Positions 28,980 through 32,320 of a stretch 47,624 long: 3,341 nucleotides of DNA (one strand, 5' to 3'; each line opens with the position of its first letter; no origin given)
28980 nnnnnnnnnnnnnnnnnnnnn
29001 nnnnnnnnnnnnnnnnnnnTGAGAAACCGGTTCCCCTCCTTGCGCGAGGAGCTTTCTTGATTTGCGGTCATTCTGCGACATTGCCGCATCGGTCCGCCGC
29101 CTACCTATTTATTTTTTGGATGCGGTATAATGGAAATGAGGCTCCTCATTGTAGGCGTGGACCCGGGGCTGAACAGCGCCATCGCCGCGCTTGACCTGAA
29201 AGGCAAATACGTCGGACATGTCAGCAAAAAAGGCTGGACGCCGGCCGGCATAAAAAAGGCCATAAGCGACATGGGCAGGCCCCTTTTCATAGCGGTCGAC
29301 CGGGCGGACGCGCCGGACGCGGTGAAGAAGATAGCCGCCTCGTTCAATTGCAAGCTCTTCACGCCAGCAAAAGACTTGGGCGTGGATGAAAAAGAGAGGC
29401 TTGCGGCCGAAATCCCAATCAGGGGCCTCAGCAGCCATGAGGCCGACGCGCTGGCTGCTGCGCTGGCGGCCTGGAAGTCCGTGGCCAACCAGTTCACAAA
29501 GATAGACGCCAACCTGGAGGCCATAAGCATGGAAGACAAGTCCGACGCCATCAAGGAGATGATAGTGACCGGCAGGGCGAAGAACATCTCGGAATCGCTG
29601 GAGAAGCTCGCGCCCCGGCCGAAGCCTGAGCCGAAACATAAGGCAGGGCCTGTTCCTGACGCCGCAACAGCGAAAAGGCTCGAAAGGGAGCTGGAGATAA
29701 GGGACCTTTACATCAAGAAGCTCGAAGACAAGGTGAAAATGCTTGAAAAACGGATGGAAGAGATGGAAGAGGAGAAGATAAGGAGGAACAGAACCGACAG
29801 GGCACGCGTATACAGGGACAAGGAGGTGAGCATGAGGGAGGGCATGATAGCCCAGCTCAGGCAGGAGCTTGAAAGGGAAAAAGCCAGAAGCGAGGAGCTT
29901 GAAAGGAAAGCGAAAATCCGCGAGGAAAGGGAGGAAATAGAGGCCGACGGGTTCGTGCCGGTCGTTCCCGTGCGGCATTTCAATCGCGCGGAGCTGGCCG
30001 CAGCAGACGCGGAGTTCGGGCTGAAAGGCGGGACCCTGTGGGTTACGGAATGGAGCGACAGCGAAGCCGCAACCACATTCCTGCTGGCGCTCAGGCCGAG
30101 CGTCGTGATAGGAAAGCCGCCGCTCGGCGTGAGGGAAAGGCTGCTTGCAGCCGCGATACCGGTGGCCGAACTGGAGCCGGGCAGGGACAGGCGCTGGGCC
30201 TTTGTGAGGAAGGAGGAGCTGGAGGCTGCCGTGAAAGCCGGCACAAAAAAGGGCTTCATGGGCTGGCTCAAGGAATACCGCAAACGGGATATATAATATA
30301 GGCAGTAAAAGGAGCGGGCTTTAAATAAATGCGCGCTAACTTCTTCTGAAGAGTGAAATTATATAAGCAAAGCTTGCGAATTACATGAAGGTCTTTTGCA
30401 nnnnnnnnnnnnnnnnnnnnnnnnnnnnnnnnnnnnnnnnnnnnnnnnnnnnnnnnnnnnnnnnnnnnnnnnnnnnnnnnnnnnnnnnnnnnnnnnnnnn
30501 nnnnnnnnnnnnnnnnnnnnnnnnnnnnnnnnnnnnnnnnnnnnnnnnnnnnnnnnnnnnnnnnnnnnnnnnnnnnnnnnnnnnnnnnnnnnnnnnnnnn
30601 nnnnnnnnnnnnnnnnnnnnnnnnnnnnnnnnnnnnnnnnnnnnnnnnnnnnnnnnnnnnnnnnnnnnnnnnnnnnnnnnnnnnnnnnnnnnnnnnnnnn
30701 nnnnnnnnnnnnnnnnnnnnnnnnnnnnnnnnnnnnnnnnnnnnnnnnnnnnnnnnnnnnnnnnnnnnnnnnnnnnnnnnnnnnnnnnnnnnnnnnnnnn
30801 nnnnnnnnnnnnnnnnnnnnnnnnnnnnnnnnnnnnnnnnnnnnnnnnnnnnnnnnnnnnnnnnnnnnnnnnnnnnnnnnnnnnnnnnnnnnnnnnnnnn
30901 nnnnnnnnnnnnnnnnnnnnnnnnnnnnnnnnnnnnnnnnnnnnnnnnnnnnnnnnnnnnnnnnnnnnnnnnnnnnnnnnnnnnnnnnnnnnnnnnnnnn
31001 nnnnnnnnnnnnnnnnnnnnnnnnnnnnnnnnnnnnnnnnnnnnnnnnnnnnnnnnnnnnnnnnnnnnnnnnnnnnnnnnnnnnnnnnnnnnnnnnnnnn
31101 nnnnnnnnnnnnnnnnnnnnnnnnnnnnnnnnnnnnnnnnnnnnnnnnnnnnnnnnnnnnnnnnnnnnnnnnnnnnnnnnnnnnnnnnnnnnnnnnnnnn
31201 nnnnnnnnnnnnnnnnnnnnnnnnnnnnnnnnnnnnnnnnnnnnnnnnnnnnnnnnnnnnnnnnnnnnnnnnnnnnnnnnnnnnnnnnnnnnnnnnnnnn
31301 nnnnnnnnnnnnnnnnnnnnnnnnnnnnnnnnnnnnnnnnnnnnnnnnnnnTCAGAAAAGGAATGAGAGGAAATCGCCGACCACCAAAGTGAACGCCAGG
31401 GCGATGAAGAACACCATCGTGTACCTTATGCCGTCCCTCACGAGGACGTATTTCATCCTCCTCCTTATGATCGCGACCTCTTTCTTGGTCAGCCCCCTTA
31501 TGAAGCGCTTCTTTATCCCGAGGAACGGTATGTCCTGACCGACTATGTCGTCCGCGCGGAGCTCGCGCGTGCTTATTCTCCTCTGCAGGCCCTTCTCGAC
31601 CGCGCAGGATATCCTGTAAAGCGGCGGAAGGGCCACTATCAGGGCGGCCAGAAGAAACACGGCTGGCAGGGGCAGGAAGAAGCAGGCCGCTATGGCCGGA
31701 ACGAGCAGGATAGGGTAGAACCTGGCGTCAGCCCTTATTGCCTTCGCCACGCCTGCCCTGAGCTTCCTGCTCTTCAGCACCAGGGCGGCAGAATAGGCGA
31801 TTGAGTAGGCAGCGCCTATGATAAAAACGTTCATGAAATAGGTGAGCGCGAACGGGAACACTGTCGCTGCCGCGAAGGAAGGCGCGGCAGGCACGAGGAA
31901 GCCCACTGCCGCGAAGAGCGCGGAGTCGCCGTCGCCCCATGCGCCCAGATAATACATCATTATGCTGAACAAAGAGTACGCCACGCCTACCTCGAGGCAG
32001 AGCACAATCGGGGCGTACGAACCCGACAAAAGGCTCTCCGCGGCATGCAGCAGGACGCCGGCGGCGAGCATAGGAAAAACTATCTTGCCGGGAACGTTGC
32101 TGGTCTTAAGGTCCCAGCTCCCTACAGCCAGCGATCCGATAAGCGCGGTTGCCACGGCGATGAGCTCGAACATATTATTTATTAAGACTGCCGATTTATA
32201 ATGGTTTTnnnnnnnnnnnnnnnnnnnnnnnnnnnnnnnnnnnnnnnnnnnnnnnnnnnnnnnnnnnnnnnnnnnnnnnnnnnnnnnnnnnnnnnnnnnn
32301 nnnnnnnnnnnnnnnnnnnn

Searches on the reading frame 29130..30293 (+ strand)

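Call 81: search_protein_families(library=pfam, proteins=[window:29130-30293:+], max_evalue=0.001)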
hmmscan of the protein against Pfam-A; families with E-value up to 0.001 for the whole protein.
window:29130-30293:+ (388 aa): 2 families
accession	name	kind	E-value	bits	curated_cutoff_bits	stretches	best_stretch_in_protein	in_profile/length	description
PF04312.18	DUF460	-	1.5e-30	106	28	1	4-111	30-135/135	Protein of unknown function (DUF460)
PF25443.1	ANG-1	-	0.00017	22.1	28.5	1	180-261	8-90/105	ANG-1-like domain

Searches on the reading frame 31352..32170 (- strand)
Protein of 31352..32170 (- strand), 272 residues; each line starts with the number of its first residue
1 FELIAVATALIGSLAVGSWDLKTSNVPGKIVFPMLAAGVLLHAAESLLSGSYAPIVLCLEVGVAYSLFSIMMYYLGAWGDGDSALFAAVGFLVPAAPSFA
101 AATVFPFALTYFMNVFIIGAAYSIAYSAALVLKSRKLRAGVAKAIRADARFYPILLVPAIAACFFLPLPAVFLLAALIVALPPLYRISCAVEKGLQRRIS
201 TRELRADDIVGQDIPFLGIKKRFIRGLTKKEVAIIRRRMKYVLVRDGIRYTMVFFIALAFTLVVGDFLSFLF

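Call 81: search_protein_families(library=pfam, proteins=[window:31352-32170:-], max_evalue=0.001)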
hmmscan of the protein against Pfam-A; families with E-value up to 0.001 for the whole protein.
window:31352-32170:- (272 aa): 1 family
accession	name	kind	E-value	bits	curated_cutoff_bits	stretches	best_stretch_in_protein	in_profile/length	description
PF01478.23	Peptidase_A24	-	7.5e-08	33.2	26.5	1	11-123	5-103/104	Type IV leader peptidase family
